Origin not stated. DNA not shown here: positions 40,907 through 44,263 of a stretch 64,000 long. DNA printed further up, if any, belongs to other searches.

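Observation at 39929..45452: Radical SAM/SPASM enzyme translationally coupled to an MFP-RND efflux pair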

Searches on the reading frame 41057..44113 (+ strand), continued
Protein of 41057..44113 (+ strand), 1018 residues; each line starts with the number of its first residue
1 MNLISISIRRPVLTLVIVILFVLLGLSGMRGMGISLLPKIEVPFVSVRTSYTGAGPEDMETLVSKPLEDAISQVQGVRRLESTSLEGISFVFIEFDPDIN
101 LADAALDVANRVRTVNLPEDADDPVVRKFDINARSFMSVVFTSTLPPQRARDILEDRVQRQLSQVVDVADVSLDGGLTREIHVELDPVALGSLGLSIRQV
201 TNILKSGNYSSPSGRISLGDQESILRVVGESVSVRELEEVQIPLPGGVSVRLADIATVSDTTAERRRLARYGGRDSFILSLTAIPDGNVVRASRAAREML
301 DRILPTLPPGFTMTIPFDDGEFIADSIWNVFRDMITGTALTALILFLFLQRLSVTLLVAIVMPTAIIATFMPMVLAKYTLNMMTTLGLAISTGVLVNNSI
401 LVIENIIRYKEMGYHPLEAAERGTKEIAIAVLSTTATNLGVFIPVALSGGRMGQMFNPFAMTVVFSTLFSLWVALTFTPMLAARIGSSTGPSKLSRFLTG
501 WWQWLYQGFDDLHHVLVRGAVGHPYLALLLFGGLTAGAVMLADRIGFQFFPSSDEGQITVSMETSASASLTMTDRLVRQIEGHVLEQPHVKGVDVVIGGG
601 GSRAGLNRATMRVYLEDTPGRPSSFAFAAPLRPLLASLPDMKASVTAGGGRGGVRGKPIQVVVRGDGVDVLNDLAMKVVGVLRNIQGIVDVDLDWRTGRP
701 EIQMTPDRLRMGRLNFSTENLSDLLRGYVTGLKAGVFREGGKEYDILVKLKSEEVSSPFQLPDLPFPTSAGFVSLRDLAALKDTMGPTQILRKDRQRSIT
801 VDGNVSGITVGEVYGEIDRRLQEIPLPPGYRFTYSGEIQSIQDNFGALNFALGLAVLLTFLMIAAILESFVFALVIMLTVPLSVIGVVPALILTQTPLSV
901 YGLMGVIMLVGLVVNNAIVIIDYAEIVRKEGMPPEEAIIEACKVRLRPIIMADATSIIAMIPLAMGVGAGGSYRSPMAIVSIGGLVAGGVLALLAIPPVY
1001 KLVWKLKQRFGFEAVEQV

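Call 50: find_homologous_proteins(query=window:41057-44113:+, max_evalue=1e-50)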
Query window:41057-44113:+ (1018 aa): 1622 proteins with E <= 1e-50 among 8000 candidates; the best 120 are listed.
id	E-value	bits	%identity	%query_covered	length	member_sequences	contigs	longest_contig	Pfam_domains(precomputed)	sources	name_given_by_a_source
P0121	0.0e+0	2134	97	100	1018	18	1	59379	PF00873.26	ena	-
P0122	0.0e+0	1982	88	100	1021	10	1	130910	PF00873.26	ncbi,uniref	ncbi:efflux RND transporter permease subunit [Aminivibrio sp.]|uniref:efflux RND transporter permeas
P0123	0.0e+0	1979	88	100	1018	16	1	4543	PF00873.26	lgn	-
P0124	0.0e+0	1970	88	100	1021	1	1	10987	PF00873.26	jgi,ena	-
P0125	0.0e+0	1966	89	99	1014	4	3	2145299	PF00873.26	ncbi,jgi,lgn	ncbi:MAG: efflux RND transporter permease subunit [Aminivibrio sp.]|jgi:HAE1 family hydrophobic/amph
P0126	0.0e+0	1964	88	100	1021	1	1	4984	PF00873.26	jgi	-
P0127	0.0e+0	1964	88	99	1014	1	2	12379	PF00873.26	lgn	-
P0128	0.0e+0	1963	88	99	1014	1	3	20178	PF00873.26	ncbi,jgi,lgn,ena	jgi:HAE1 family hydrophobic/amphiphilic exporter-1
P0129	0.0e+0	1963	88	99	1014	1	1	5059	PF00873.26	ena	-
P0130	0.0e+0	1963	88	99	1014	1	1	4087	PF00873.26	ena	-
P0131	0.0e+0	1962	88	99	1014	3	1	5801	PF00873.26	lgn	-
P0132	0.0e+0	1959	87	100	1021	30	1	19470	PF00873.26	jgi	-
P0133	0.0e+0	1956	87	100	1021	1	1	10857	PF00873.26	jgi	-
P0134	0.0e+0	1953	88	99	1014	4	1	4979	PF00873.26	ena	-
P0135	0.0e+0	1950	88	99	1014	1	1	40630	PF00873.26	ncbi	-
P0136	0.0e+0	1940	88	99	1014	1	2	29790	PF03176.22,PF00873.26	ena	-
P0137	0.0e+0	1936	87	99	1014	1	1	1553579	PF03176.22,PF00873.26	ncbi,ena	-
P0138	0.0e+0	1936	88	99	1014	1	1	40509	PF03176.22,PF00873.26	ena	-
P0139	0.0e+0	1936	88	99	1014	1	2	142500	PF00873.26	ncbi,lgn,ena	ncbi:efflux RND transporter permease subunit [Aminivibrio sp.]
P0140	0.0e+0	1934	88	99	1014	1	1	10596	PF00873.26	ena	-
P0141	0.0e+0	1934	88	99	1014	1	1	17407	PF00873.26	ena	-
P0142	0.0e+0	1932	86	99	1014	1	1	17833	PF00873.26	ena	-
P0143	0.0e+0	1932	88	99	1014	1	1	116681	PF00873.26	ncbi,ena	ncbi:efflux RND transporter permease subunit [Aminivibrio sp.]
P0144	0.0e+0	1931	86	99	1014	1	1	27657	PF00873.26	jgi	-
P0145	0.0e+0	1928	87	100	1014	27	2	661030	PF02355.23,PF00873.26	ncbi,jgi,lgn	-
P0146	0.0e+0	1926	87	100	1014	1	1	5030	PF00873.26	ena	-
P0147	0.0e+0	1921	87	99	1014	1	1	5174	PF03176.22,PF00873.26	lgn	-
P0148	0.0e+0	1920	86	99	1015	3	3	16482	PF00873.26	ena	-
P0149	0.0e+0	1919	86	100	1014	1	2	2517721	PF00873.26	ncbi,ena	-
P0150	0.0e+0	1915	86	99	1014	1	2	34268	PF00873.26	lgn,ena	-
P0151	0.0e+0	1910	88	98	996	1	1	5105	PF03176.22,PF00873.26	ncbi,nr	ncbi:MAG: efflux RND transporter permease subunit, partial [Synergistaceae bacterium]|nr:efflux RND 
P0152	0.0e+0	1902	87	99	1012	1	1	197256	PF00873.26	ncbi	ncbi:efflux RND transporter permease subunit [Aminivibrio sp.]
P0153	0.0e+0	1898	85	99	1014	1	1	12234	PF00873.26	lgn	-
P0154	0.0e+0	1791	80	100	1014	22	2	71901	PF00873.26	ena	-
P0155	0.0e+0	1781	80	100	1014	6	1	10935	PF00873.26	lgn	-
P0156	0.0e+0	1770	79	100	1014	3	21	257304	PF00873.26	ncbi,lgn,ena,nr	ncbi:MAG: efflux RND transporter permease subunit [Synergistaceae bacterium]|nr:efflux RND transport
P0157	0.0e+0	1642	90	82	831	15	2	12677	PF00873.26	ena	-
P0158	0.0e+0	1435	64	99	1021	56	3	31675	PF00873.26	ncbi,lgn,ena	-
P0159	0.0e+0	1390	87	71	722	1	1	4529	PF03176.22,PF00873.26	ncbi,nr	ncbi:MAG: efflux RND transporter permease subunit, partial [Synergistaceae bacterium]|nr:efflux RND 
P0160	0.0e+0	1325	86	69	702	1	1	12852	PF00873.26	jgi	-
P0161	0.0e+0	1196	55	99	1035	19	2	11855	PF00873.26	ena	-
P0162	0.0e+0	1190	55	99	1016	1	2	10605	PF03176.22,PF00873.26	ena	-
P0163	0.0e+0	1189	86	62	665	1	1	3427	PF00873.26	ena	-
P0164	0.0e+0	1189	54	99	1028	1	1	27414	PF00873.26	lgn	-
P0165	0.0e+0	1184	54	99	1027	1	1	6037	PF00873.26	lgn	-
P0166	0.0e+0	1180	54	99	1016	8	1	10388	PF00873.26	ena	-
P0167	0.0e+0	1171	54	99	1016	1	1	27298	PF00873.26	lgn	-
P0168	0.0e+0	1170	53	99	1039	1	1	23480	PF00873.26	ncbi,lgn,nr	ncbi:MAG: efflux RND transporter permease subunit [Synergistales bacterium]|nr:efflux RND transporte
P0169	0.0e+0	1169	54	99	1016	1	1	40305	PF00873.26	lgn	-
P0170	0.0e+0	1166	53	99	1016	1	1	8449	PF00873.26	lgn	-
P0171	0.0e+0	1163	53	99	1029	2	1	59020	PF00873.26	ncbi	-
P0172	0.0e+0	1163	53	99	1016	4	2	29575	PF00873.26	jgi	-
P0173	0.0e+0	1154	52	99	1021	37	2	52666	PF03176.22,PF00873.26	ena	-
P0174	0.0e+0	1154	52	99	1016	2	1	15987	PF00873.26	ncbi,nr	ncbi:MAG: efflux RND transporter permease subunit [Synergistales bacterium]|nr:efflux RND transporte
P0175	0.0e+0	1152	53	99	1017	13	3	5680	PF00873.26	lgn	-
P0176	0.0e+0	1142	52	99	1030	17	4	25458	PF00873.26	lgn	-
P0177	0.0e+0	1132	52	99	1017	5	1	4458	PF00873.26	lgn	-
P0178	0.0e+0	1130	52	100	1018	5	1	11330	PF00873.26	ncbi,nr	ncbi:MAG: efflux RND transporter permease subunit [Synergistota bacterium]|nr:efflux RND transporter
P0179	0.0e+0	1125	52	99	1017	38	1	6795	PF00873.26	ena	-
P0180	0.0e+0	1121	51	98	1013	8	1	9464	PF00873.26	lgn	-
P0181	0.0e+0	1119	50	99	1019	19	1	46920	PF00873.26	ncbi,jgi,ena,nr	ncbi:MAG TPA: efflux RND transporter permease subunit [Synergistales bacterium]|nr:efflux RND transp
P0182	0.0e+0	1117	51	99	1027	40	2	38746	PF03176.22,PF00873.26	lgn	-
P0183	0.0e+0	1115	51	99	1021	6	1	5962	PF00873.26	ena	-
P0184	0.0e+0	1115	52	99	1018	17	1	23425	PF00873.26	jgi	-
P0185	0.0e+0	1115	51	99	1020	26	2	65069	PF00873.26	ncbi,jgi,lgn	-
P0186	0.0e+0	1113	51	99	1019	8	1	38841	PF02355.23,PF00873.26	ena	-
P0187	0.0e+0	1112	51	99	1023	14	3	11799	PF00873.26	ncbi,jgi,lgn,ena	-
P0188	0.0e+0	1112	51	99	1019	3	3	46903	PF00873.26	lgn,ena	-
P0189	0.0e+0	1111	51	99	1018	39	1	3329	PF00873.26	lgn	-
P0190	0.0e+0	1110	52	99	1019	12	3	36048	PF00873.26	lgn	-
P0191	0.0e+0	1108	51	99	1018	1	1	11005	PF02355.23,PF00873.26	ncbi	-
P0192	0.0e+0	1108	51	99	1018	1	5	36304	PF02355.23,PF00873.26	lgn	-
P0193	0.0e+0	1106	50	99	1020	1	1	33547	PF00873.26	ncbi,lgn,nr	ncbi:MAG: efflux RND transporter permease subunit [Thermovirgaceae bacterium]|nr:efflux RND transpor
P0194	0.0e+0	1104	51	99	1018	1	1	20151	PF00873.26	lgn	-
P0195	0.0e+0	1096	51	99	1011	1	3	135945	PF00873.26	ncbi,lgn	-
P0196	0.0e+0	1095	51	99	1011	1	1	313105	PF00873.26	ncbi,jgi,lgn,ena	jgi:HAE1 family hydrophobic/amphiphilic exporter-1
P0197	0.0e+0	1094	51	99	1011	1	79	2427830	PF00873.26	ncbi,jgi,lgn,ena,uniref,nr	ncbi:MAG: efflux RND transporter permease subunit [Aminobacterium sp.]|jgi:HAE1 family hydrophobic/a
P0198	0.0e+0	1093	51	99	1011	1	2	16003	PF00873.26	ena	-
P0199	0.0e+0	1093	51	99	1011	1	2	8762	PF00873.26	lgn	-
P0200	0.0e+0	1093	50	99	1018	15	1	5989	PF00873.26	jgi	jgi:HAE1 family hydrophobic/amphiphilic exporter-1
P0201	0.0e+0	1093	50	99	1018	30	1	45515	PF00873.26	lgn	-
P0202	0.0e+0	1088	50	99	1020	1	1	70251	PF00873.26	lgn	-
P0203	0.0e+0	1088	50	99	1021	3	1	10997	PF00873.26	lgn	-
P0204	0.0e+0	1080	50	99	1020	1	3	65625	PF00873.26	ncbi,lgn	-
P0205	0.0e+0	1074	50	99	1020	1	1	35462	PF00873.26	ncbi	ncbi:MAG: efflux RND transporter permease subunit [Thermovirgaceae bacterium]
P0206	0.0e+0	1052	85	55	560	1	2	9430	PF02355.23,PF00873.26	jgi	-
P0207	1.4e-281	955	44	99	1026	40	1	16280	PF00873.26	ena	-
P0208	6.2e-281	953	44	99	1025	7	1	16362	PF02355.23,PF00873.26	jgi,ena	-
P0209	6.9e-280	950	44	99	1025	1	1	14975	PF02355.23,PF00873.26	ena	-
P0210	1.1e-279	949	44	99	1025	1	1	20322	PF02355.23,PF00873.26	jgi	-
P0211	1.3e-279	949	44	99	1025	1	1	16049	PF02355.23,PF00873.26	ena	-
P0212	1.7e-278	945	44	99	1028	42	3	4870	PF02355.23,PF00873.26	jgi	-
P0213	3.0e-277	941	44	99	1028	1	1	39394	PF02355.23,PF00873.26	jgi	-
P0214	3.2e-277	941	44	99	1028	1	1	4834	PF02355.23,PF00873.26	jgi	-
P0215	4.2e-277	940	44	99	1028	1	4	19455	PF02355.23,PF00873.26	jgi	-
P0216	8.9e-277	939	44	98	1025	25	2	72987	PF02355.23,PF00873.26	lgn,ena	-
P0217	1.5e-276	939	44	99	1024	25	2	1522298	PF00873.26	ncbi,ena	-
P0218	5.6e-275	933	44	98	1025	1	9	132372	PF00873.26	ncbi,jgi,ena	jgi:HAE1 family hydrophobic/amphiphilic exporter-1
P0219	7.4e-275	933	52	83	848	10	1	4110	PF00873.26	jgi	jgi:HAE1 family hydrophobic/amphiphilic exporter-1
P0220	7.9e-275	933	44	99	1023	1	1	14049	PF02355.23,PF00873.26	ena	-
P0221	3.3e-273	928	44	99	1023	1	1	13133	PF02355.23,PF00873.26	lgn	-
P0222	3.2e-271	921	43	99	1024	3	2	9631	PF02355.23,PF00873.26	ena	-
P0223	1.5e-269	916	43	99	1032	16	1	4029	PF00873.26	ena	-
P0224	1.7e-268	912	43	99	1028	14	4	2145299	PF02355.23,PF00873.26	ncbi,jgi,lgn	ncbi:MAG: efflux RND transporter permease subunit [Aminivibrio sp.]|jgi:HAE1 family hydrophobic/amph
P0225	4.8e-265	901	44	99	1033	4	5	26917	PF03176.22,PF02355.23,PF00873.26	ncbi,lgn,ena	-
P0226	7.6e-264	897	43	98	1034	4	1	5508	PF02355.23,PF00873.26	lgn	-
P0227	3.1e-262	891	42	99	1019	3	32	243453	PF00873.26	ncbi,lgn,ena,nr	ncbi:MAG: efflux RND transporter permease subunit [Synergistaceae bacterium]|nr:efflux RND transport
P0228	3.0e-261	888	42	99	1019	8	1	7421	PF00873.26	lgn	-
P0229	5.0e-261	887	43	99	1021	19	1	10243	PF00873.26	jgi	-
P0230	1.0e-257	876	54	74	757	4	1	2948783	PF00873.26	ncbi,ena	-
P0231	5.5e-256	871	42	100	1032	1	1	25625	PF02355.23,PF00873.26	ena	-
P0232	2.5e-255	868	42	99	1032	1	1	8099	PF00873.26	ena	-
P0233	4.1e-253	861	42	99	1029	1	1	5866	PF02355.23,PF00873.26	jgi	jgi:HAE1 family hydrophobic/amphiphilic exporter-1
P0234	3.3e-250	851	41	100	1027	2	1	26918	PF00873.26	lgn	-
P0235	1.4e-246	839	40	99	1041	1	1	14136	PF00873.26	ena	-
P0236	1.7e-245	836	41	98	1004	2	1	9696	PF00873.26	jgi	jgi:HAE1 family hydrophobic/amphiphilic exporter-1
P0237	7.2e-245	834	40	100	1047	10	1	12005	PF00873.26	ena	-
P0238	4.3e-244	831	40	99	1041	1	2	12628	PF00873.26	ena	-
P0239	3.8e-243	828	39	99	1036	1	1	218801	PF00873.26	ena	-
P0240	2.0e-242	826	39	99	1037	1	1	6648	PF00873.26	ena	-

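Call 52: find_encoding_contigs(protein=P0158, flank=6000, max_places=2)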
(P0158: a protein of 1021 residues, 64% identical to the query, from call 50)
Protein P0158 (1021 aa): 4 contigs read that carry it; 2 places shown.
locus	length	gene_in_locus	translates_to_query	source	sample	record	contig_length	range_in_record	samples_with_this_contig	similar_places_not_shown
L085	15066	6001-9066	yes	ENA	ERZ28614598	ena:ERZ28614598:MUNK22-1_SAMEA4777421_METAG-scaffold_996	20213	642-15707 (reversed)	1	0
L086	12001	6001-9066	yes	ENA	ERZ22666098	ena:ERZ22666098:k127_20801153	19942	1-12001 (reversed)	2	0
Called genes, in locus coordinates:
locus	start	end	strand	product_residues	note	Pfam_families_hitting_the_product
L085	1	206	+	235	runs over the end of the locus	PF01177:Asp_Glu_race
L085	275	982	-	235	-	-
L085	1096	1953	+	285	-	PF02311:AraC_binding, PF00165:HTH_AraC (weak), PF12833:HTH_18, PF00165:HTH_AraC (weak)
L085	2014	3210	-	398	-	PF01546:Peptidase_M20, PF07687:M20_dimer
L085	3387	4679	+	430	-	-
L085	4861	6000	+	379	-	PF25973:BSH_CzcB, PF25967:RND-MFP_C (weak), PF25975:CzcB_C (weak), PF25989:YknX_C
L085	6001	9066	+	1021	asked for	PF00873:ACR_tran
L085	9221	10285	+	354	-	-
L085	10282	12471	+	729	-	PF03412:Peptidase_C39, PF00664:ABC_membrane, PF00005:ABC_tran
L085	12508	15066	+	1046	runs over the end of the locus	PF00664:ABC_membrane, PF00005:ABC_tran, PF02463:SMC_N (faint)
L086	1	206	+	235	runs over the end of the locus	PF01177:Asp_Glu_race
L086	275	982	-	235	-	-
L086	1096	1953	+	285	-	PF02311:AraC_binding, PF00165:HTH_AraC (weak), PF12833:HTH_18, PF00165:HTH_AraC (weak)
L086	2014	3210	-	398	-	PF01546:Peptidase_M20, PF07687:M20_dimer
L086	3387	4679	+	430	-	-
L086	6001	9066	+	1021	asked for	PF00873:ACR_tran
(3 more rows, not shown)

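Call 53: find_encoding_contigs(protein=P0197, flank=6000, max_places=1)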
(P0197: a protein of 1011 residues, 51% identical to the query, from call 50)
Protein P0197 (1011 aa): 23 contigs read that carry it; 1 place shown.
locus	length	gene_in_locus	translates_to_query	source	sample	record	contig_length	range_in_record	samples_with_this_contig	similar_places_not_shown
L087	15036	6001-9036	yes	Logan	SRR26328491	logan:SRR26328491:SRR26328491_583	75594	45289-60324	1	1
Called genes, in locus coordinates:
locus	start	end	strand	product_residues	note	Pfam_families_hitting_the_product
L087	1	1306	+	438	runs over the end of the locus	PF07690:MFS_1, PF00083:Sugar_tr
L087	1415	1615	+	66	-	PF00313:CSD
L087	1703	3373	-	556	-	PF00270:DEAD, PF00271:Helicase_C, PF03880:DbpA (weak)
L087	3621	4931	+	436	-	PF02321:OEP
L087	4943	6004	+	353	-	PF00364:Biotin_lipoyl (faint), PF25973:BSH_CzcB, PF25876:HH_MFP_RND (faint), PF25989:YknX_C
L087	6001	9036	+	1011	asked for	PF00873:ACR_tran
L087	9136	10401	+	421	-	PF00291:PALP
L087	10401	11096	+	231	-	PF01464:SLT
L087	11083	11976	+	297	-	PF00892:EamA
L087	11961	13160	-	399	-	PF05651:Diacid_rec, PF17853:GGDEF_2, PF13556:HTH_30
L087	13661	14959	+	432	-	PF12683:DUF3798, PF27194:TP_0008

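Call 92: find_encoding_contigs(protein=P0156, flank=9000, max_places=1)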
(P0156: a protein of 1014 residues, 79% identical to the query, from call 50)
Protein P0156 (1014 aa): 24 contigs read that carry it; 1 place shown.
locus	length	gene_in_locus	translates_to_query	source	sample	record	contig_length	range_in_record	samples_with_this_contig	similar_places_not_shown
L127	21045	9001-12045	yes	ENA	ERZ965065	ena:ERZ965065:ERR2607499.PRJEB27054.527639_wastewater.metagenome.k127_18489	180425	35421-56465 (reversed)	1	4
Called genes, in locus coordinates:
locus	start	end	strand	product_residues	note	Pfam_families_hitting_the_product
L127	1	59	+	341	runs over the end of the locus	PF17761:DUF1016_N, PF06250:YhcG_C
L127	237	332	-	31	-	-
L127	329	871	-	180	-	PF03167:UDG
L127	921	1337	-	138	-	PF01209:Ubie_methyltran, PF05175:MTS (weak), PF13847:Methyltransf_31, PF08241:Methyltransf_11, PF08242:Methyltransf_12 (weak), PF13649:Methyltransf_25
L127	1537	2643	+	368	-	-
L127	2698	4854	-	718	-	PF00912:Transgly, PF00905:Transpeptidase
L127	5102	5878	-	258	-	PF01135:PCMT (weak), PF13489:Methyltransf_23, PF01209:Ubie_methyltran, PF05148:Methyltransf_8 (weak), PF13847:Methyltransf_31, PF08241:Methyltransf_11, PF08242:Methyltransf_12, PF13649:Methyltransf_25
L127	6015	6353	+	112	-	PF01022:HTH_5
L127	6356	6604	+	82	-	PF13192:Thioredoxin_3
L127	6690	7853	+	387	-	PF03773:ArsP_1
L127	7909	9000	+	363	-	PF25919:BSH_CusB (faint), PF25973:BSH_CzcB, PF25975:CzcB_C (weak), PF25989:YknX_C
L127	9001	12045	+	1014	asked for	PF00873:ACR_tran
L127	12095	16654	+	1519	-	-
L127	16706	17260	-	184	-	PF02915:Rubrerythrin, PF21349:RUBY_RBDX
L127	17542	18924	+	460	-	PF00196:GerE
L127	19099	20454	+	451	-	-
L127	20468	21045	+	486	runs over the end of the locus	-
